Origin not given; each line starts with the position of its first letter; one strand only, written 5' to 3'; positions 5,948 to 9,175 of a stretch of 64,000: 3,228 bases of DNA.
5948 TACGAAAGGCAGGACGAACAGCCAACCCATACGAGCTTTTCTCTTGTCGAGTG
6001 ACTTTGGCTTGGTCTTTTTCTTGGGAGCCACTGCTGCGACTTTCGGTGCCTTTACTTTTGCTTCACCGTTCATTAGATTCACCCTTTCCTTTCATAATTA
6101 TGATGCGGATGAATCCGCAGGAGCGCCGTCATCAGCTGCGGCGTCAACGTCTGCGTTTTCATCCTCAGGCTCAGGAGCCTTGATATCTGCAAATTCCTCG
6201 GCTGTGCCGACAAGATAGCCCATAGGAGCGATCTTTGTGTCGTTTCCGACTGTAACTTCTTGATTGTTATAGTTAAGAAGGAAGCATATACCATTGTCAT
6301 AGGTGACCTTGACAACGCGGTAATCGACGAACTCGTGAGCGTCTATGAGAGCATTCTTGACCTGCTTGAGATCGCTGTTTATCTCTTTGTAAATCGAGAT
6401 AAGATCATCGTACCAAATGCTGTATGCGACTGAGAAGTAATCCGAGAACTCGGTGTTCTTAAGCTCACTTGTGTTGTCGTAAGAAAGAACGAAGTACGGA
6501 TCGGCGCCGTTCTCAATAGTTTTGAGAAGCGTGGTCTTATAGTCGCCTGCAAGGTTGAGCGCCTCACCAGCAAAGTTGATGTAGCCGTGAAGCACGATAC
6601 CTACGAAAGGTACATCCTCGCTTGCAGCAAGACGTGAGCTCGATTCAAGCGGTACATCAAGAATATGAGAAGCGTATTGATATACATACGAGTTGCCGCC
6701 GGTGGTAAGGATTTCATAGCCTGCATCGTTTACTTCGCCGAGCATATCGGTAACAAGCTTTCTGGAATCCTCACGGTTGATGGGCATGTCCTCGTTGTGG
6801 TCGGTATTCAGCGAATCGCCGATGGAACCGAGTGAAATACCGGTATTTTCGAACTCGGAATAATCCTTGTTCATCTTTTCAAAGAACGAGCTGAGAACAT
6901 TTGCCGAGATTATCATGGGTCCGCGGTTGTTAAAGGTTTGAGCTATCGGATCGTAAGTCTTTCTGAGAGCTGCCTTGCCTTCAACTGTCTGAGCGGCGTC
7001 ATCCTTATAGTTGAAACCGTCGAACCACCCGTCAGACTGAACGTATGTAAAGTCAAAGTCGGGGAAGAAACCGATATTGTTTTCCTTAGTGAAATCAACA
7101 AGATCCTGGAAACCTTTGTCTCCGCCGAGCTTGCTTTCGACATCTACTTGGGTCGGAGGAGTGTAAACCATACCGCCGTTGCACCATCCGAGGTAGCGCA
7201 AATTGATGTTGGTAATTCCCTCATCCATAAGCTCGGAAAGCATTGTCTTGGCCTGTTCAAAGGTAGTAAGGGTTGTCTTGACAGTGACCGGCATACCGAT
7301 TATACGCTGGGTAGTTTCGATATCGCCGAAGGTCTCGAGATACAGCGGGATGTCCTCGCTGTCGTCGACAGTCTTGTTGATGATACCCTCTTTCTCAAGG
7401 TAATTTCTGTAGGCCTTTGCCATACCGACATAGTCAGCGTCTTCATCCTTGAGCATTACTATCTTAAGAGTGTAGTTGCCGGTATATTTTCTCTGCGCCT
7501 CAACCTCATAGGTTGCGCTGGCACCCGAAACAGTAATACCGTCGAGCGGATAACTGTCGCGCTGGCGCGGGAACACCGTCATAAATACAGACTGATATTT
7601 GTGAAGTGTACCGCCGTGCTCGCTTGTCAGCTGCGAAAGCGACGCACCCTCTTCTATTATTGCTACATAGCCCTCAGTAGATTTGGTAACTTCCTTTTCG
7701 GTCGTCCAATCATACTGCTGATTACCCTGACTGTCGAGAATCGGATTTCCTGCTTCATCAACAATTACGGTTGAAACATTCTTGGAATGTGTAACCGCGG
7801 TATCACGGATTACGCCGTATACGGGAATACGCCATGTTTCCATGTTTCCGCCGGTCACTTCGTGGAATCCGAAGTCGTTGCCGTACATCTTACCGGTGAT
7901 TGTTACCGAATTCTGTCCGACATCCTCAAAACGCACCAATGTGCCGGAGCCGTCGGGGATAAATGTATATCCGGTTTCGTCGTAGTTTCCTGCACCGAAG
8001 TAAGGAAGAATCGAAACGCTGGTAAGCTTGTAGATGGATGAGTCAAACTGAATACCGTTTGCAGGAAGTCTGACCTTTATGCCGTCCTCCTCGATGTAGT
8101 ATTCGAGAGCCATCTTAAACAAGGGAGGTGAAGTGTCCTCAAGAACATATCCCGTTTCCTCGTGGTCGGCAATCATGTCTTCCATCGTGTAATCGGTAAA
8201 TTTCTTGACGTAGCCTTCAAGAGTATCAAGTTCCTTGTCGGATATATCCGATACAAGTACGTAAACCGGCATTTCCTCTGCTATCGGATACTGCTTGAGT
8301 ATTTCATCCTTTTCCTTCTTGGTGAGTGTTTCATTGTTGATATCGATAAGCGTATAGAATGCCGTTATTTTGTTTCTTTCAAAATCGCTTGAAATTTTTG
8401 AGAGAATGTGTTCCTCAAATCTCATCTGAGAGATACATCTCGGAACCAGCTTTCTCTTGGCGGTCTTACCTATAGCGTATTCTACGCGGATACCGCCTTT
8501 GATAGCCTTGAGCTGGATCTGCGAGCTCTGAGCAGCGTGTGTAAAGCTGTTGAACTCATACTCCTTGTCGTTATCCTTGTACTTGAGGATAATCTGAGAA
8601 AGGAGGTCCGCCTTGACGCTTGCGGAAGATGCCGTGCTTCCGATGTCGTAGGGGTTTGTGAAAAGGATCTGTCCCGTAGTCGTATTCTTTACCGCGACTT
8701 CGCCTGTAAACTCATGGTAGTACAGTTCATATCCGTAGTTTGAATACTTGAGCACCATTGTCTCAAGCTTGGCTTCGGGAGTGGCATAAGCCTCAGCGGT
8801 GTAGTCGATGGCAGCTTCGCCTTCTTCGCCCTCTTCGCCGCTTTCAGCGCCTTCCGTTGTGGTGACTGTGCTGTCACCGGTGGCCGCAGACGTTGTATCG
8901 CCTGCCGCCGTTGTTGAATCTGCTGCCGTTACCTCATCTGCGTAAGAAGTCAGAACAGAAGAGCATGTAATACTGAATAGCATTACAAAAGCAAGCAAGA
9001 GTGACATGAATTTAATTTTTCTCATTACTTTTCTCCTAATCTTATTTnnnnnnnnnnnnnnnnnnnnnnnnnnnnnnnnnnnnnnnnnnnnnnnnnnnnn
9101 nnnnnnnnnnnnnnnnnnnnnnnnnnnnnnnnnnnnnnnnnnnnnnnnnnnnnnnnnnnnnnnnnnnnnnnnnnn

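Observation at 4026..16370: Operon-like array: one giant binding protein, two full sugar-type permease pairs, an NHL/Yip1 fusion and a DUF5696-like secreted protein, with no ATPase, regulator or known hydrolase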

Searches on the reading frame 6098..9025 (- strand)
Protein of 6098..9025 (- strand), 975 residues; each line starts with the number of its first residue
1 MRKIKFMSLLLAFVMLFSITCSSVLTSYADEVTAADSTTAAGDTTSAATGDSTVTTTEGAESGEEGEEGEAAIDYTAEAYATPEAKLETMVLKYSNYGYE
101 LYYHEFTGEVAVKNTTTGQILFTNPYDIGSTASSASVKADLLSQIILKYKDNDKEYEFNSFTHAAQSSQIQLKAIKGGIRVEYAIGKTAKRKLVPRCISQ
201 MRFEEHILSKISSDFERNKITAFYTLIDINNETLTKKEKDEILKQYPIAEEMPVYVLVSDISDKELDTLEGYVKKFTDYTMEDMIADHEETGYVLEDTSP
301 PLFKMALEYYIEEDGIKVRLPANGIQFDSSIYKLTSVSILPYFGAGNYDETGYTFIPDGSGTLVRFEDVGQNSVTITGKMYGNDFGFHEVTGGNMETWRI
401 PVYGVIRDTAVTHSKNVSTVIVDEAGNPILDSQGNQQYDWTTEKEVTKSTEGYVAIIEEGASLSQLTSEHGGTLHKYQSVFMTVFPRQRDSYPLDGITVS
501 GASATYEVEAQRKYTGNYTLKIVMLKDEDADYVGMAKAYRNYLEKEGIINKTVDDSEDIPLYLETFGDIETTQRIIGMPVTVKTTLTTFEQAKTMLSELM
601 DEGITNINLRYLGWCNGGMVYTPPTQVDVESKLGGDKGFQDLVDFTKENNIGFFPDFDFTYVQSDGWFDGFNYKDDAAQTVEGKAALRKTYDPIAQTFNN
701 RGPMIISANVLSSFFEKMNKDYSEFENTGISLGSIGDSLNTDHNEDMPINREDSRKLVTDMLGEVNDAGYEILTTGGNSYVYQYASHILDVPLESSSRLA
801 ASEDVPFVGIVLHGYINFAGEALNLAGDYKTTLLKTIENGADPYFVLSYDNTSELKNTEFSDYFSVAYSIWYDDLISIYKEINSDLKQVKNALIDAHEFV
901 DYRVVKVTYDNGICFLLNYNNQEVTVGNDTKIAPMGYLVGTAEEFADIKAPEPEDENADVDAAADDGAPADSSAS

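Call 3: search_protein_families(library=pfam, proteins=[window:6098-9025:-], max_evalue=0.01)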
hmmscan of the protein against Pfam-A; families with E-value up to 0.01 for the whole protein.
window:6098-9025:- (975 aa): 1 family
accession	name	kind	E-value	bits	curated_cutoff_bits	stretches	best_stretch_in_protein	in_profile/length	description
PF18952.6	DUF5696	-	1.7e-161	539.3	25.6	2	449-937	132-612/612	Family of unknown function (DUF5696)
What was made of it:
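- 6098..9025 (-): DUF5696 protein (975 aa). It has a signal peptide, a low-complexity linker, an N-terminal beta-sandwich, a (beta/alpha)8 barrel and a C-terminal beta-sandwich. It is GH129/GH101-like but has Ser731 and Gly777 at the GH129 catalytic positions. Pfam E 1.7e-161 (call 3).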

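Call 4: search_protein_families(library=ncbifam, proteins=[window:6098-9025:-], max_evalue=0.01)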
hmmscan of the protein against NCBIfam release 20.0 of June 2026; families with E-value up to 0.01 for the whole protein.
window:6098-9025:- (975 aa): 0 families

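Call 8: search_solved_structures(query=window:6098-9025:-, max_evalue=1, show_alignments=2)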
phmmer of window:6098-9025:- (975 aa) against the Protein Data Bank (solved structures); distinct sequences matched with E-value up to 1: 0.
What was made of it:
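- Tried and rejected: Direct PDB sequence search with the DUF5696 protein found nothing (call 8).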

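Call 11: find_homologous_proteins(query=window:6098-9025:-, max_evalue=1e-10)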
Query window:6098-9025:- (975 aa): 1259 proteins with E <= 1e-10 among 8000 candidates; the best 120 are listed.
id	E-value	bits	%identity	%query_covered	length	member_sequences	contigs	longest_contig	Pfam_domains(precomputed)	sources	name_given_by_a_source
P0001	0.0e+0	2187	100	100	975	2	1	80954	PF18952.7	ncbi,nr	ncbi:MAG: DUF5696 domain-containing protein [Firmicutes bacterium]|nr:DUF5696 domain-containing prot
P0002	0.0e+0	1094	54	96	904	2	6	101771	PF18952.7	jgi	-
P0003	0.0e+0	1018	52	89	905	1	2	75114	PF18952.7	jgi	-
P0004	0.0e+0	1014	53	89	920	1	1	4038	PF18952.7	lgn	-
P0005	2.2e-296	1004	52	89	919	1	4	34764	PF18952.7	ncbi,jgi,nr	ncbi:MAG: hypothetical protein E7665_09100 [Ruminococcaceae bacterium]|nr:hypothetical protein [Osci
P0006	2.6e-295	1000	50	96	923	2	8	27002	PF18952.7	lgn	-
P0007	3.2e-290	984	50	89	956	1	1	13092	PF18952.7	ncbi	-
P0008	2.1e-283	961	47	94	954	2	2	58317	PF18952.7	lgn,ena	-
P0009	1.6e-279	948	48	95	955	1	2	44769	PF18952.7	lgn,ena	-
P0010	2.4e-278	944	48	96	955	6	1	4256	PF18952.7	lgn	-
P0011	1.3e-275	935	48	90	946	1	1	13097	PF18952.7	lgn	-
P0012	5.3e-273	927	46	95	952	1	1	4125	PF18952.7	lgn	-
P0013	1.1e-272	925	52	82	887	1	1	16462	PF18952.7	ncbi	-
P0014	8.1e-272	923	49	89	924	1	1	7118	PF18952.7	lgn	-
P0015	9.2e-272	922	46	95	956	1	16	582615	PF18952.7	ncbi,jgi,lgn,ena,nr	ncbi:MAG: hypothetical protein E7588_02375 [Ruminococcaceae bacterium]|nr:hypothetical protein [Osci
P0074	1.9e-236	806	44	89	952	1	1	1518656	PF18952.7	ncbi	ncbi:MAG: DUF5696 domain-containing protein [Eubacteriales bacterium]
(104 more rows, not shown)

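Call 15: find_encoding_contigs(protein=P0001, flank=10000, max_places=2)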
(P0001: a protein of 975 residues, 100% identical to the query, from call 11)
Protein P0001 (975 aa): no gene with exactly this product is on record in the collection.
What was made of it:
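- Tried and rejected: Look-up of the exact window protein in the contig index failed (call 15).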

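Call 16: find_encoding_contigs(protein=P0002, flank=10000, max_places=2)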
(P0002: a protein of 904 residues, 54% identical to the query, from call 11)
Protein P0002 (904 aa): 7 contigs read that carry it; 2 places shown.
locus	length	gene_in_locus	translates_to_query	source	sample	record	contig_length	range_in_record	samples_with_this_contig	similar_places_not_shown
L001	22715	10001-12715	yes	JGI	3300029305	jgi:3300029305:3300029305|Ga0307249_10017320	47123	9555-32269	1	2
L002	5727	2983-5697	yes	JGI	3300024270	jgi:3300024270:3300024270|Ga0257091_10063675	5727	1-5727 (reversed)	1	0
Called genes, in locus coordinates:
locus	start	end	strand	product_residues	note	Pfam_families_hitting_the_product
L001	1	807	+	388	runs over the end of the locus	PF00266:Aminotran_5, PF01212:Beta_elim_lyase (weak), PF01041:DegT_DnrJ_EryC1 (weak)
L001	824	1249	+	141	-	PF01592:NifU_N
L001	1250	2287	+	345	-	PF00764:Arginosuc_synth, PF02540:NAD_synthase (weak), PF03054:tRNA_Me_trans, PF06508:QueC (weak), PF20259:tRNA_Me_trans_M, PF20258:tRNA_Me_trans_C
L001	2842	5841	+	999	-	PF01547:SBP_bac_1, PF13416:SBP_bac_8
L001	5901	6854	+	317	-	PF00528:BPD_transp_1 (weak)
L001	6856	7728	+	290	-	PF00528:BPD_transp_1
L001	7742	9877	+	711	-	PF01436:NHL (faint), PF06739:SBBP (faint), PF04893:Yip1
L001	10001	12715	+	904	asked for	PF18952:DUF5696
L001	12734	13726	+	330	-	PF00528:BPD_transp_1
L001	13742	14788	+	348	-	PF00528:BPD_transp_1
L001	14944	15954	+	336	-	PF00291:PALP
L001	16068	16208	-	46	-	-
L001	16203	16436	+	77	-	-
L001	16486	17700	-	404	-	PF00768:Peptidase_S11, PF13354:Beta-lactamase2, PF07943:PBP5_C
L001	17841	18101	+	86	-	PF11007:CotJA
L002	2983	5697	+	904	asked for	PF18952:DUF5696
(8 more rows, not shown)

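Call 17: find_encoding_contigs(protein=P0015, flank=10000, max_places=2)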
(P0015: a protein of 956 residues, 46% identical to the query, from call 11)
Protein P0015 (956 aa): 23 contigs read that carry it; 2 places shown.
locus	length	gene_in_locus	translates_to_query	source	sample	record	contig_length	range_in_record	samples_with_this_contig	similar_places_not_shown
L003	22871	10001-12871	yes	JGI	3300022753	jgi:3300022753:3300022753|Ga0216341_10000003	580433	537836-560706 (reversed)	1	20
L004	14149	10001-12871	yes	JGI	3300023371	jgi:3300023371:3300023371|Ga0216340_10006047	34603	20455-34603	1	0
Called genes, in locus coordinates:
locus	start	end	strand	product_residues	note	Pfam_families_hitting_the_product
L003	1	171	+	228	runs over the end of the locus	PF00849:PseudoU_synth_2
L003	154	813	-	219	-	PF00156:Pribosyltran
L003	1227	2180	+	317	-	-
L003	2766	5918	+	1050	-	PF01547:SBP_bac_1, PF13416:SBP_bac_8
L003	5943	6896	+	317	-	PF00528:BPD_transp_1 (weak)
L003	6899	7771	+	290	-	PF00528:BPD_transp_1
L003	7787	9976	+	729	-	PF01436:NHL (weak), PF06739:SBBP (faint), PF04893:Yip1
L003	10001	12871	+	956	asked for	PF18952:DUF5696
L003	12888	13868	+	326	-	PF00528:BPD_transp_1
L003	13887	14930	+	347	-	PF00528:BPD_transp_1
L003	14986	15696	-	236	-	PF01171:ATP_bind_3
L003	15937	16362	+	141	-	PF00572:Ribosomal_L13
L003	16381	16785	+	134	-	PF00380:Ribosomal_S9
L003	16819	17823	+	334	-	PF03990:DUF348 (faint), PF07501:G5, PF06725:3D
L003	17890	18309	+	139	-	PF01741:MscL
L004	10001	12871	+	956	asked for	PF18952:DUF5696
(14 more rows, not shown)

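Call 18: find_encoding_contigs(protein=P0074, flank=10000, max_places=2)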
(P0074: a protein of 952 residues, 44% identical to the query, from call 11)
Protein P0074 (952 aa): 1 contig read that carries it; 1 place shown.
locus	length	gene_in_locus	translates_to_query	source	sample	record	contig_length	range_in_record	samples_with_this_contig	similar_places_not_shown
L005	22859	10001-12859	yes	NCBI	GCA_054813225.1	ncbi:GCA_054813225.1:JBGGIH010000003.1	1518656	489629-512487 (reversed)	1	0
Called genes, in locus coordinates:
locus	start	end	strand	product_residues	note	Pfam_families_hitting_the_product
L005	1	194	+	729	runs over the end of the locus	-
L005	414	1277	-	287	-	PF00890:FAD_binding_2 (faint), PF01134:GIDA (weak), PF01266:DAO (faint), PF03486:HI0933_like (faint), PF07992:Pyr_redox_2, PF12831:FAD_oxidored (weak), PF13738:Pyr_redox_3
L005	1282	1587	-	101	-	PF00085:Thioredoxin, PF00578:AhpC-TSA (weak), PF14595:Thioredoxin_9 (weak), PF13098:Thioredoxin_2, PF13905:Thioredoxin_8 (weak)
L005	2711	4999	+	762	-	PF01547:SBP_bac_1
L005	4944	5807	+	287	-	-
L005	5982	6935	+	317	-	PF00528:BPD_transp_1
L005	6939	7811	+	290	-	PF00528:BPD_transp_1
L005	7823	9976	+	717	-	PF06739:SBBP (faint), PF01436:NHL (faint), PF04893:Yip1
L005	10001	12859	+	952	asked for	PF18952:DUF5696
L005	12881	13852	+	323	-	PF00528:BPD_transp_1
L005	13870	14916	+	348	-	PF00528:BPD_transp_1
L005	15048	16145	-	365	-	-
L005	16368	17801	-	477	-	PF00587:tRNA-synt_2b, PF03129:HGTP_anticodon, PF09180:ProRS-C_1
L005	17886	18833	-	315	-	PF00248:Aldo_ket_red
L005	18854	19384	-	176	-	PF03764:EFG_IV, PF00679:EFG_C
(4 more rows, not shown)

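Call 19: find_related_loci(query=A1, collection=genome_contigs, flank=10000)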
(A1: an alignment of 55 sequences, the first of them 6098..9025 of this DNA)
Query A1 (975 aa) in genome_contigs; peptide patterns used: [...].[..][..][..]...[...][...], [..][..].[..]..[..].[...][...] (x = any residue, [..] = any of these).
599 stretches matched a pattern (row limit reached: there are more); 563 encode a relative of the query (tblastn E <= 1e-3); the best 80 are kept; 80 distinct loci.
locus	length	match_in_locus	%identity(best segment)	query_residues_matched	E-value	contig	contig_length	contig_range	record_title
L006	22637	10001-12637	52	73-939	0e+0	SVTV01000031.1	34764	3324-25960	MAG: Oscillospiraceae bacterium isolate SIG704 NODE_26289_length_34764_cov_3.030343, whole genome shotgun sequence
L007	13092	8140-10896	50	71-939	0e+0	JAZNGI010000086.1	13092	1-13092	MAG: Eubacteriales bacterium isolate T1900044706_TS20190172.MAGScoT_cleanbin_000003 SGB_1812_k141_692847, whole genome s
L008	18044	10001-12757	48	70-939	0e+0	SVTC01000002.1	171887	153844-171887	MAG: Oscillospiraceae bacterium isolate SIG685 NODE_1553_length_171887_cov_5.012331, whole genome shotgun sequence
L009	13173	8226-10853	47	69-930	0e+0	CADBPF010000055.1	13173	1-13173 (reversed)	MAG: uncultured Ruminococcus sp. isolate RUG14179 genome assembly, contig: RUG14179_asm_55, whole genome shotgun sequenc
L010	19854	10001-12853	44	1-939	0e+0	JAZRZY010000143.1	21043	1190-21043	MAG: Eubacteriales bacterium isolate T1900044943_TS20190409.MAGScoT_cleanbin_000020 SGB_3471_k141_858194, whole genome s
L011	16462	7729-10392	50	75-939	0e+0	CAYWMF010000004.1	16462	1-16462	MAG TPA_asm: uncultured Oscillospiraceae bacterium isolate SRP350583_co2_299 genome assembly, contig: NODE_5117_length_1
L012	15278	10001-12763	47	1-931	0e+0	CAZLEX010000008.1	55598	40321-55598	MAG TPA_asm: uncultured Oscillospiraceae bacterium isolate SRP225648_co1_157 genome assembly, contig: NODE_941_length_55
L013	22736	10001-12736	45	1-928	0e+0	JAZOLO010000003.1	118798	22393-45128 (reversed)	MAG: Eubacteriales bacterium isolate T1900045654_YK20190348.MAGScoT_cleanbin_000014 SGB_8229_k141_1659692, whole genome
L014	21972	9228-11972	45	1-930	0e+0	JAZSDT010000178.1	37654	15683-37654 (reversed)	MAG: Eubacteriales bacterium isolate T1900044595_TS20190061.MAGScoT_cleanbin_000049 SGB_661_k141_1055168, whole genome s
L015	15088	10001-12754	45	1-930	0e+0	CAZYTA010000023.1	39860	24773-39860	MAG TPA_asm: uncultured Oscillospiraceae bacterium isolate SRP315200_co1_260 genome assembly, contig: NODE_1190_length_3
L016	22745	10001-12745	43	1-928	0e+0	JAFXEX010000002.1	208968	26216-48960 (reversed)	MAG: Clostridia bacterium isolate RGIG6353 Sheep_Rectum-4__c25722, whole genome shotgun sequence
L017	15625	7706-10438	45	1-928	0e+0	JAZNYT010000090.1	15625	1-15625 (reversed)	MAG: Eubacteriales bacterium isolate T1900044774_TS20190240.MAGScoT_cleanbin_000023 SGB_2468_k141_791247, whole genome s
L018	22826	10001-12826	42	10-939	0e+0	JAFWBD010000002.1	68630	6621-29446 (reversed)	MAG: Clostridia bacterium isolate RGIG5579 Sheep_Colon.Co__c69375, whole genome shotgun sequence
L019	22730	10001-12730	44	73-942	0e+0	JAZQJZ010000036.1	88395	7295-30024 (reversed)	MAG: Eubacteriales bacterium isolate T1900044616_TS20190082.MAGScoT_cleanbin_000020 SGB_852_k141_48568, whole genome sho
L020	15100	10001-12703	44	73-937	0e+0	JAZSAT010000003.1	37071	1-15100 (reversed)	MAG: Eubacteriales bacterium isolate T1900044932_TS20190398.MAGScoT_cleanbin_000007 SGB_3427_k141_1562747, whole genome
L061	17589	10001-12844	42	3-899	0e+0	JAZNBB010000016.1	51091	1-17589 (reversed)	MAG: Eubacteriales bacterium isolate T1900044743_TS20190209.MAGScoT_cleanbin_000080 SGB_2091_k141_2492222, whole genome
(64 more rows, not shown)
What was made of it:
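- Closest known: Gram-positive polysaccharide utilisation loci. Same: The habitat is gut or rumen Clostridia (call 19).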

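Call 31: predict_structure(alignment_id=A1)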
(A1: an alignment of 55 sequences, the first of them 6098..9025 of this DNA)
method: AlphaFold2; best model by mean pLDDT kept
length: 975 residues; sequences in the alignment: 55
mean_pLDDT: 85.4   pTM: 0.81
mean pLDDT of the five models: 85.4, 84.5, 82.0, 81.4, 80.6
residues with pLDDT >= 90: 556; 70-90: 310; 50-70: 35; < 50: 74
segments of 3 or more residues with pLDDT < 50: 21-70, 959-975
pLDDT, mean of each block of 10 residues (from residue 1): 69 70 35 29 30 31 32 84 93 97 96 95 94 93 96 91 92 96 86 88 93 89 92 88 89 90 80 88 89 75 96 96 89 93 93 93 92 91 84 75 93 79 88 87 81 96 94 93 88 57 66 88 96 97 96 85 93 84 91 97 95 85 85 94 96 95 79 90 86 77 90 95 95 89 89 95 97 94 96 81 93 95 89 95 94 81 85 95 93 95 94 96 90 95 90 57 44 37
secondary structure, 60 per line:
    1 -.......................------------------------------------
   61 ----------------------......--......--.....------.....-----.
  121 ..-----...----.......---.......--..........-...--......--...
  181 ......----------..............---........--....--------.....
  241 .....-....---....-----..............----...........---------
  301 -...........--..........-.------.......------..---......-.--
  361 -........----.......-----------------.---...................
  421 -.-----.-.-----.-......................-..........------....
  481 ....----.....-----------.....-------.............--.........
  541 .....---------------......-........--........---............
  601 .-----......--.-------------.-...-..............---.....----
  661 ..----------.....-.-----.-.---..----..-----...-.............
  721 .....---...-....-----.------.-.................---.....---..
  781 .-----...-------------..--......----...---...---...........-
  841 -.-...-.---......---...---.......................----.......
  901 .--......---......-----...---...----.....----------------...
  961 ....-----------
elements in order (helices of 4 or more, strands of 3 or more residues): H2-24 H83-88 E91-96 E99-103 E110-114 E120-122 H135-141 E145-151 E154-159 H160-163 E170-175 E178-186 E197-199 H200-210 H214-221 E224-227 H236-245 H247-250 E254-257 H263-276 H281-291 E302-312 E315-321 E333-339 E351-356 E362-365 H366-369 E374-380 E402-420 E438-459 E464-470 E477-484 E489-493 E505-509 E517-526 H532-545 E561-566 E568-575 E578-585 H589-601 E607-612 H635-648 E652-656 H673-676 E704-706 H708-725 E729-731 H733-736 H751-767 E771-775 E787-789 H807-812 E817-819 H829-839 E844-846 H852-857 H868-889 E894-901 E904-909 E913-918 E924-926 E930-932 E937-941 H958-964
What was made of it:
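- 6098..9025 (-): AF2 pLDDT 85.4 (call 31).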
